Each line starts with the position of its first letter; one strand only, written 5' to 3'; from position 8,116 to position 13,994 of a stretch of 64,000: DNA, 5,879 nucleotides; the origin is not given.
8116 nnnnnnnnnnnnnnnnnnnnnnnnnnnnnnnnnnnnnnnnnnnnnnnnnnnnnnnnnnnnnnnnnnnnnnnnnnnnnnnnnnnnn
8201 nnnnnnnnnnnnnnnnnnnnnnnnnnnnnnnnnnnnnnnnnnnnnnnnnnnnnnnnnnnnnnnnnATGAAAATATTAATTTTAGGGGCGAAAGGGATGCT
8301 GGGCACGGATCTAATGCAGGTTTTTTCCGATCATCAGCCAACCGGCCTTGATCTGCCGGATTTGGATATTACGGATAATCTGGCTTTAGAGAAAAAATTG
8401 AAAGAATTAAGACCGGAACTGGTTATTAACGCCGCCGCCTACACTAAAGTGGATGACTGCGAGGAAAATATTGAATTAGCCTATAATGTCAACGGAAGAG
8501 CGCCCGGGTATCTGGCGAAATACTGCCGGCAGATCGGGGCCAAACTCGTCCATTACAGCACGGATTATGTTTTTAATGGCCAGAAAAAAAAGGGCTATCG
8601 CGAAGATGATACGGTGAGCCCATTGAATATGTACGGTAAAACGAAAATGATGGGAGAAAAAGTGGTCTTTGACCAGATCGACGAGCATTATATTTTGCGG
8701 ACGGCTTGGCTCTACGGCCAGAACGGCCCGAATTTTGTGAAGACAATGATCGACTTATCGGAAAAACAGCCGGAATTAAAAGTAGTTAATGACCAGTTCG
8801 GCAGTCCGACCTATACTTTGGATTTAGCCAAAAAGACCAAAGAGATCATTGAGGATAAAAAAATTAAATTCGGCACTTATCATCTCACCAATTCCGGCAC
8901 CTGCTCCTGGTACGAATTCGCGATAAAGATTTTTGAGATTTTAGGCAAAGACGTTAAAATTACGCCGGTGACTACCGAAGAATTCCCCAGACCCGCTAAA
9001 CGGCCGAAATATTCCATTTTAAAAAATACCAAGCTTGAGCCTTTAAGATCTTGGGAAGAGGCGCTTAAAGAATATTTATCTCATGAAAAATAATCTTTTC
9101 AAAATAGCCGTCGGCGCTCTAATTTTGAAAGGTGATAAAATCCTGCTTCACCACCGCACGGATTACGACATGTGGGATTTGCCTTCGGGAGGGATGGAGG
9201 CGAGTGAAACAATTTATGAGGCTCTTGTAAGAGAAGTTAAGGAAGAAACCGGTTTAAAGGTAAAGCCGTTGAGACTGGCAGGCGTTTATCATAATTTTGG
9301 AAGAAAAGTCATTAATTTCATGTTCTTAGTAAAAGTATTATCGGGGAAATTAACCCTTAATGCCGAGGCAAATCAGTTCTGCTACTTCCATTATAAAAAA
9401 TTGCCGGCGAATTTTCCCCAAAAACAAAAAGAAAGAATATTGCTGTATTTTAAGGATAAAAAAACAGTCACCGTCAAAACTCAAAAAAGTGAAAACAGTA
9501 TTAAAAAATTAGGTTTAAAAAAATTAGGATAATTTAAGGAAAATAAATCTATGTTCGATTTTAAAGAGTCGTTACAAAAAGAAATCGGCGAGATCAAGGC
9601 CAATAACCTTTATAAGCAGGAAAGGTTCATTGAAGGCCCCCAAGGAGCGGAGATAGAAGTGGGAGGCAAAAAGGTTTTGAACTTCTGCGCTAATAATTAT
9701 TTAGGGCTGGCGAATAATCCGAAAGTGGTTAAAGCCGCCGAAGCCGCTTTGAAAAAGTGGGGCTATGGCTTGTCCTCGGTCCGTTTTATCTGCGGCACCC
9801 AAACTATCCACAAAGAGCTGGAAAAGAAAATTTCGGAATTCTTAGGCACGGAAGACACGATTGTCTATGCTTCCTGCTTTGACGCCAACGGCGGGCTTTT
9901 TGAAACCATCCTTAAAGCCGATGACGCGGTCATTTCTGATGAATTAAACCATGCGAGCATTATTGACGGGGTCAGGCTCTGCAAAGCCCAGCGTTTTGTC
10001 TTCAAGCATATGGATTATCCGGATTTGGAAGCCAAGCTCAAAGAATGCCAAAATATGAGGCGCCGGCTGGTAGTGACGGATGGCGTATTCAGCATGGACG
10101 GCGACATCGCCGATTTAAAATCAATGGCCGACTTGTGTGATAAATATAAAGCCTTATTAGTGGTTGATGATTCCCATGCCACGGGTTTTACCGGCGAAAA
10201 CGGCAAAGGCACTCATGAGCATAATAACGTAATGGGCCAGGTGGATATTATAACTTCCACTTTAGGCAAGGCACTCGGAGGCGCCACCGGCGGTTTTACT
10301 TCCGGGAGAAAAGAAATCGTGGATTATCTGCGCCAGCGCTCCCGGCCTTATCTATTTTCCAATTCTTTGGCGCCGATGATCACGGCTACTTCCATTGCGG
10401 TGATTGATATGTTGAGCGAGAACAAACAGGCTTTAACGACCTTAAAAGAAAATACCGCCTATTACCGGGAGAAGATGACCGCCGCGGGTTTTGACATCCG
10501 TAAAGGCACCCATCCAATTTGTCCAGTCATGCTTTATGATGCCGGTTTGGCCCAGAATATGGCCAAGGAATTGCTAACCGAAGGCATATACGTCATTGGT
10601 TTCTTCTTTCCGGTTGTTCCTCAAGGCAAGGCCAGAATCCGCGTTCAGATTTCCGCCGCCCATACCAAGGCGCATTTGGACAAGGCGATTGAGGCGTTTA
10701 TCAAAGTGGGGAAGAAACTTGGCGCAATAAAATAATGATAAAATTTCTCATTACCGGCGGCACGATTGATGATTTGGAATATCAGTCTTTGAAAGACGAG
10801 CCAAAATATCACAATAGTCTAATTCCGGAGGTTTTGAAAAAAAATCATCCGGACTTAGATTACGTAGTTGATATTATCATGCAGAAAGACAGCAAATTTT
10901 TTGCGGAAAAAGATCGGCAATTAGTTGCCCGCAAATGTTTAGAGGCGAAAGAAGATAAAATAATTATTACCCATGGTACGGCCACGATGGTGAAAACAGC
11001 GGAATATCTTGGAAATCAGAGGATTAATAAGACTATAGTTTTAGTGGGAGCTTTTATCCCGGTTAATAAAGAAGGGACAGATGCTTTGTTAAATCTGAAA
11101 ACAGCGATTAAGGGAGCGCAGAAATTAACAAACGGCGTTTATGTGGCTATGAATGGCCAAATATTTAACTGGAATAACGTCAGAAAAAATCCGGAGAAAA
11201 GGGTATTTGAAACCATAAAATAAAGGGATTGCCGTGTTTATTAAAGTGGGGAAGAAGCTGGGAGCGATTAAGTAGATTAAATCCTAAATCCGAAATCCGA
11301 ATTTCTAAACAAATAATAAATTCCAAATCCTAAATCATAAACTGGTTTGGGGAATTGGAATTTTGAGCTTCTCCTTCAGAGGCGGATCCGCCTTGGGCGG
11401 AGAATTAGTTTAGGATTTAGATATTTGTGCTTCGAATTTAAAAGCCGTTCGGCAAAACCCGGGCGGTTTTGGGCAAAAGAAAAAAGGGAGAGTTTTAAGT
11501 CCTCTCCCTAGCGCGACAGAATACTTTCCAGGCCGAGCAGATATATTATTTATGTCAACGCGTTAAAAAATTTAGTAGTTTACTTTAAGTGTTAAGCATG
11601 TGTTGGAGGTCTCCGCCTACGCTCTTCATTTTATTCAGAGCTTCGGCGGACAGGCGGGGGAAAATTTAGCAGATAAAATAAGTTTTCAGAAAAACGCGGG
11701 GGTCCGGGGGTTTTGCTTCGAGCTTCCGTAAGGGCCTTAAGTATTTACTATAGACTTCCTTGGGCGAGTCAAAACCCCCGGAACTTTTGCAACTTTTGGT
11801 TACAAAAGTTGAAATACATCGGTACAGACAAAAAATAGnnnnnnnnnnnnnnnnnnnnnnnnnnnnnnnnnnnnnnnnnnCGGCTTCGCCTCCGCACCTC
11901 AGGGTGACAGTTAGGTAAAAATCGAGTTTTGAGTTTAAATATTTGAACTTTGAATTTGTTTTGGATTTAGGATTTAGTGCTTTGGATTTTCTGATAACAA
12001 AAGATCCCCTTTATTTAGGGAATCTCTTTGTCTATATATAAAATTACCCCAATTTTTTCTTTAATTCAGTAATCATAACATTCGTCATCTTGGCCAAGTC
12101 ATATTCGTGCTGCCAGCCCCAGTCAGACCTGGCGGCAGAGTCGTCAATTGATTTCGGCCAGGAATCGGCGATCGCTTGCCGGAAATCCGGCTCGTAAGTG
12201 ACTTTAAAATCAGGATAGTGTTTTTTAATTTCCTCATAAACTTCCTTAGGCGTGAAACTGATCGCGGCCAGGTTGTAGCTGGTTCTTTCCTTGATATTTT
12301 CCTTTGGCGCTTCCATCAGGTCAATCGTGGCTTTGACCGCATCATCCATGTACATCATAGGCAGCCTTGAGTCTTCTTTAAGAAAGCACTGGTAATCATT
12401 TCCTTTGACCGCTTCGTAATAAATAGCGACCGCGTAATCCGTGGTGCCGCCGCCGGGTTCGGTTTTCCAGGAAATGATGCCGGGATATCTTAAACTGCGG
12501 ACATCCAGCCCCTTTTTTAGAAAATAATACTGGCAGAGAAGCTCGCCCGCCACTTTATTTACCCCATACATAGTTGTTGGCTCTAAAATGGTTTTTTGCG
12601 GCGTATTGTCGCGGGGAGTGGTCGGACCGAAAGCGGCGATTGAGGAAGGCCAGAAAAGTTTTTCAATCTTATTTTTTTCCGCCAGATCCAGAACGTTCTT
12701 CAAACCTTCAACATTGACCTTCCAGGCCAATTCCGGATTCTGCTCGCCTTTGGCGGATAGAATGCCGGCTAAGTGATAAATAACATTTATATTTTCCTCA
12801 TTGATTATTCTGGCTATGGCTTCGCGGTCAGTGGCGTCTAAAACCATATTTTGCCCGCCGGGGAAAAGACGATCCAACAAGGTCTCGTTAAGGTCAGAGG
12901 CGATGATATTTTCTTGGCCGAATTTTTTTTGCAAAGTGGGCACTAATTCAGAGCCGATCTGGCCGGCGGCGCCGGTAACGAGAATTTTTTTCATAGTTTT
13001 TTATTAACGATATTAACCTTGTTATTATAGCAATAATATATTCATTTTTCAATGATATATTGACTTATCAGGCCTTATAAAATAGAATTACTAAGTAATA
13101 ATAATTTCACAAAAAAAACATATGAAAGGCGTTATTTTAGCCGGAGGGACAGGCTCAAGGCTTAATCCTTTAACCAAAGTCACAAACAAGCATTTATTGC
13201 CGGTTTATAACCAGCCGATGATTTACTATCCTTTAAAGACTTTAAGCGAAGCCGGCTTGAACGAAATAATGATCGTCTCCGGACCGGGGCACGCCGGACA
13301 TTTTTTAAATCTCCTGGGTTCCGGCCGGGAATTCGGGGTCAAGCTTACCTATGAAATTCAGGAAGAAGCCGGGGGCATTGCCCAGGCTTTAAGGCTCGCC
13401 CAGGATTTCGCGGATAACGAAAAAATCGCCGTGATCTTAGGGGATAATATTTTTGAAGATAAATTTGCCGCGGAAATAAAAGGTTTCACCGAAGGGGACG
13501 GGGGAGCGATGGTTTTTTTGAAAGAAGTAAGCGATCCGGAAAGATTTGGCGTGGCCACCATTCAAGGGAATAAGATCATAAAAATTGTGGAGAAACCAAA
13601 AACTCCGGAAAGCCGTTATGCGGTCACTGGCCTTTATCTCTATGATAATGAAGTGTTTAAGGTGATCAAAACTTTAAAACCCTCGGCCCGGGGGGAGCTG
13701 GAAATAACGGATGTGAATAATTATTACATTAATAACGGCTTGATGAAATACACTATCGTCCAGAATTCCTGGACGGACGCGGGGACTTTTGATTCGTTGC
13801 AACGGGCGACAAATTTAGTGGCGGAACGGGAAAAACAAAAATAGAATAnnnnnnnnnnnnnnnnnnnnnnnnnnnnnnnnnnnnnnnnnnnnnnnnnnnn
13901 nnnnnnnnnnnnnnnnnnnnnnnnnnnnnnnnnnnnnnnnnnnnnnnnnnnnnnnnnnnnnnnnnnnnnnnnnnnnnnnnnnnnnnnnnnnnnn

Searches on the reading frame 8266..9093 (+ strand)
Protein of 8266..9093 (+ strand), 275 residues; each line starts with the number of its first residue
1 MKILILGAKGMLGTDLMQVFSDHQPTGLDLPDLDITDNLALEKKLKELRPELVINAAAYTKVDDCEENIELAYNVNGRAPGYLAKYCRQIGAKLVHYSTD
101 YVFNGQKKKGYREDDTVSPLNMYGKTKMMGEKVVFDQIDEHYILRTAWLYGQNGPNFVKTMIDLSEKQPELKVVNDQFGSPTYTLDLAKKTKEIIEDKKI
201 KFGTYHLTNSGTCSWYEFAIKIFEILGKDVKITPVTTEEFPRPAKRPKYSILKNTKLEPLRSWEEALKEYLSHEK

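Call 38: search_protein_families(library=pfam, proteins=[window:8266-9093:+], max_evalue=0.0001)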
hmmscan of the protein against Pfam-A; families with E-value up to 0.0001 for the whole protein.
window:8266-9093:+ (275 aa): 5 families
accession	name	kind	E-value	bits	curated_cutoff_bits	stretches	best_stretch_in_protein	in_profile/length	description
PF04321.23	RmlD_sub_bind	-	3.3e-101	338.6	27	1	1-273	1-284/287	RmlD substrate binding domain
PF01370.27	Epimerase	-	1.1e-19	71.3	20.9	1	3-163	1-187/240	NAD dependent epimerase/dehydratase family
PF16363.11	GDP_Man_Dehyd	-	1e-12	48.7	27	1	23-136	49-166/332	GDP-mannose 4,6 dehydratase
PF02719.21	Polysacc_synt_2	-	2.6e-09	37.2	20.2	1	34-137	62-152/293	Polysaccharide biosynthesis protein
PF07993.18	NAD_binding_4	-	2.3e-05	24.1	20.1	1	51-140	90-194/258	Male sterility protein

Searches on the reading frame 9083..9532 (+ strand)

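Call 39: search_protein_families(library=pfam, proteins=[window:9083-9532:+], max_evalue=0.0001)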
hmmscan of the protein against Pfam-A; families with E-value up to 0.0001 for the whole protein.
window:9083-9532:+ (149 aa): 2 families
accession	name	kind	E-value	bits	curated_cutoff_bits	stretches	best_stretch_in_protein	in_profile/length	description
PF00293.34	NUDIX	-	4.8e-18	65.9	21.1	1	7-116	3-128/134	NUDIX domain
PF14815.12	NUDIX_4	-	3.8e-06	27.1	35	1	12-85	3-79/113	NUDIX domain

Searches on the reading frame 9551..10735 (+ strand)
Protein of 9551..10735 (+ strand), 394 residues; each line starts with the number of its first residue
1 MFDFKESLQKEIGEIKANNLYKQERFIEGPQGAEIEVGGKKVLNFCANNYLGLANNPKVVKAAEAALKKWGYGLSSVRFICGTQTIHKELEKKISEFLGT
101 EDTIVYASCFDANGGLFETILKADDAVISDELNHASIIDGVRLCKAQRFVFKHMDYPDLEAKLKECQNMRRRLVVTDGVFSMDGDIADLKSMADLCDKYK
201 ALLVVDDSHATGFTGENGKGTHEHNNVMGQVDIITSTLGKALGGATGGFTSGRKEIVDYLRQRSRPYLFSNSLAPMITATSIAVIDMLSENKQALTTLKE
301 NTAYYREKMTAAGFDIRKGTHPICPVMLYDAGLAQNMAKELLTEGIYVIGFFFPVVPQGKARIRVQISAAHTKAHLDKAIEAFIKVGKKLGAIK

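Call 39: search_protein_families(library=pfam, proteins=[window:9551-10735:+], max_evalue=0.0001)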
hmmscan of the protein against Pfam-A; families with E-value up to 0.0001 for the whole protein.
window:9551-10735:+ (394 aa): 5 families
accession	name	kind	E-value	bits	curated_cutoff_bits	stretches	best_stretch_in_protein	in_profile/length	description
PF00155.27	Aminotran_1_2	-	1.3e-65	222.4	19.7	1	40-383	1-361/361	Aminotransferase class I and II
PF00202.27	Aminotran_3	-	5.7e-06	25.7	30.5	1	189-385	213-401/403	Aminotransferase class-III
PF00464.25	SHMT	-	6.4e-06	25.5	27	1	153-257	155-249/399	Serine hydroxymethyltransferase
PF01041.23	DegT_DnrJ_EryC1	-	6.1e-05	22.8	19.8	1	87-217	26-156/360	DegT/DnrJ/EryC1/StrS aminotransferase family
PF00266.25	Aminotran_5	-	7.4e-05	22.3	21.5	0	83-211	41-180/371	Aminotransferase class-V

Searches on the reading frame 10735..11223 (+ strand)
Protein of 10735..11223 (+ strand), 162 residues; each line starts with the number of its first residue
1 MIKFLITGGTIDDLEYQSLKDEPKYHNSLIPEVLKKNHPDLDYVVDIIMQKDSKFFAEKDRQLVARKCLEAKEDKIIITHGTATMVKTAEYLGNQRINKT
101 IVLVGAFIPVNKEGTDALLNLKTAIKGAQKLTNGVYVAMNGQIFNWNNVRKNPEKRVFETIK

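Call 39: search_protein_families(library=pfam, proteins=[window:10735-11223:+], max_evalue=0.0001)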
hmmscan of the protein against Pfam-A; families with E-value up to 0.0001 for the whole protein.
window:10735-11223:+ (162 aa): 1 family
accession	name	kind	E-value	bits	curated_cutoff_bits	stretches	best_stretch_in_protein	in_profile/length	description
PF00710.25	Asparaginase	-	2.2e-21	76.7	22.5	1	2-153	2-162/193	Asparaginase, N-terminal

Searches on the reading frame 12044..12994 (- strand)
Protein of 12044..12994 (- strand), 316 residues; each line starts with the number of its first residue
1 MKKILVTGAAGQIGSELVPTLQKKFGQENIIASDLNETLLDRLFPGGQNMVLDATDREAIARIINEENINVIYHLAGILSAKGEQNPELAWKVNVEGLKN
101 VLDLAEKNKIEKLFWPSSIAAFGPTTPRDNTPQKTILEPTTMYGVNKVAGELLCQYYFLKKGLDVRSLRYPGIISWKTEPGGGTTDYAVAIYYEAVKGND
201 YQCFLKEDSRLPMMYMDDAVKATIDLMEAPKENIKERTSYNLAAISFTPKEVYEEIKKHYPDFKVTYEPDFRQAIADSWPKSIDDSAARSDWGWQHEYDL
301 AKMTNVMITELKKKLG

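Call 39: search_protein_families(library=pfam, proteins=[window:12044-12994:-], max_evalue=0.0001)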
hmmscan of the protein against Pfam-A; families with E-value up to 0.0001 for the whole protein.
window:12044-12994:- (316 aa): 7 families
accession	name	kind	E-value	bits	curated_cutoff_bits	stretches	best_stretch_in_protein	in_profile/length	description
PF01370.27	Epimerase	-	3e-32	112.4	20.9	1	4-242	1-239/240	NAD dependent epimerase/dehydratase family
PF16363.11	GDP_Man_Dehyd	-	2.6e-20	73.6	27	1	5-305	1-330/332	GDP-mannose 4,6 dehydratase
PF04321.23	RmlD_sub_bind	-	5.4e-15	55.7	27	1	3-154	2-136/287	RmlD substrate binding domain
PF01073.25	3Beta_HSD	-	3.4e-12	46.4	22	1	5-126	1-124/280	3-beta hydroxysteroid dehydrogenase/isomerase family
PF02719.21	Polysacc_synt_2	-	9.7e-12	45.1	20.2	1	4-125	1-135/293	Polysaccharide biosynthesis protein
PF07993.18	NAD_binding_4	-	1.4e-10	41.2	20.1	1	66-222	86-257/258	Male sterility protein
PF13460.12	NAD_binding_10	-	1.1e-05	25.9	27.2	1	8-131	1-111/184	NAD(P)H-binding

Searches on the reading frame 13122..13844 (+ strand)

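Call 39: search_protein_families(library=pfam, proteins=[window:13122-13844:+], max_evalue=0.0001)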
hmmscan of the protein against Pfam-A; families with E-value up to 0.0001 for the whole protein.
window:13122-13844:+ (240 aa): 2 families
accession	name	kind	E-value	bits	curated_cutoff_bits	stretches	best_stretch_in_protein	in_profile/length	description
PF00483.29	NTP_transferase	-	6.5e-61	206.4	21.2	1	2-234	1-243/245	Nucleotidyl transferase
PF12804.13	NTP_transf_3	-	1.2e-13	52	27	1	3-116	1-104/160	MobA-like NTP transferase domain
